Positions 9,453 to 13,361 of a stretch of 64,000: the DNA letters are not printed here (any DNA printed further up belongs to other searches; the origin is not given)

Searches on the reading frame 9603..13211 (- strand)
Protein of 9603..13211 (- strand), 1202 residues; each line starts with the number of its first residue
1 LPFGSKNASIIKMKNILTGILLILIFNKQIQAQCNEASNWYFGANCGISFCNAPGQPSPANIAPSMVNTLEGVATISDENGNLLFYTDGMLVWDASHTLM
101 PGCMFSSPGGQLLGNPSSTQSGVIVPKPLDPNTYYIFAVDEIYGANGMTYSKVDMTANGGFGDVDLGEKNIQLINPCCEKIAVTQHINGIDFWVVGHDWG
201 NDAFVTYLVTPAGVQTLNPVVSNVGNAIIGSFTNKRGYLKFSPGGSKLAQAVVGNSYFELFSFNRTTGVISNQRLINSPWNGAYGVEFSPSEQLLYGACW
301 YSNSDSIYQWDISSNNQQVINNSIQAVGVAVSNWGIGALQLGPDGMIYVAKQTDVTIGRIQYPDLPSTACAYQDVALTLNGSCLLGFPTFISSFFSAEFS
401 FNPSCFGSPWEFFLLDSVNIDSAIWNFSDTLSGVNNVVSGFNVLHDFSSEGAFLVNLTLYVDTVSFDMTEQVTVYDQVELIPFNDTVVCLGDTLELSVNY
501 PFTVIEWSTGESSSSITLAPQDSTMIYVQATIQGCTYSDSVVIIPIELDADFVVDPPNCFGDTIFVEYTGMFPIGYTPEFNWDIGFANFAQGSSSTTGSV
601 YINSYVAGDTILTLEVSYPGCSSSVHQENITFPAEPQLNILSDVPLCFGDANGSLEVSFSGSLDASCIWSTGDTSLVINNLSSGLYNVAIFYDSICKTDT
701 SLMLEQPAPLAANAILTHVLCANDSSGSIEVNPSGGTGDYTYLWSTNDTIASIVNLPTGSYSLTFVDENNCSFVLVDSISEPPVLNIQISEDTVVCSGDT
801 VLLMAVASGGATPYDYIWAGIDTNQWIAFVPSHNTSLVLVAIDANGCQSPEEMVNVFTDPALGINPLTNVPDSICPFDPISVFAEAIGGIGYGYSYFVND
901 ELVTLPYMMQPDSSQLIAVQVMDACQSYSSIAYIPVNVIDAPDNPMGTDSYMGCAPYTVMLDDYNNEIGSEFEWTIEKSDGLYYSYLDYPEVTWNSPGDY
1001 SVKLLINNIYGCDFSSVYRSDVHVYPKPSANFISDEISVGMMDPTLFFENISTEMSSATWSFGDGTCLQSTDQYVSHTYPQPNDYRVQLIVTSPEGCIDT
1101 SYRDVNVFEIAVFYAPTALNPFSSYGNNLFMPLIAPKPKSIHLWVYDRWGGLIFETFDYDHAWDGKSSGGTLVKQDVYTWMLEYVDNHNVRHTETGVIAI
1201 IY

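Call 77: search_protein_families(library=ncbifam, proteins=[window:9603-13211:-], max_evalue=1e-10)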
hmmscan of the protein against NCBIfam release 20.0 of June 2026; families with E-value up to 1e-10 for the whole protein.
window:9603-13211:- (1202 aa): 0 families

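Call 85: search_protein_families(library=pfam, proteins=[window:9603-13211:-], max_evalue=0.00001)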
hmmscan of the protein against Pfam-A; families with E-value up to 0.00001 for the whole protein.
window:9603-13211:- (1202 aa): 4 families
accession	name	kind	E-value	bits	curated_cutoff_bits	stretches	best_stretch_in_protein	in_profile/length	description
PF18911.6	PKD_4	-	3.5e-17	62.7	27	1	1054-1102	33-80/85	PKD domain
PF13573.12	SprB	-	5.4e-14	52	28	1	717-749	5-37/37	SprB repeat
PF00801.26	PKD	-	2.3e-11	44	23.5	1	1054-1099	28-73/80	PKD domain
PF13585.12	CHU_C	-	2.5e-09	37.6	27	1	1139-1200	27-86/86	CHU_C Type IX secretion signal domain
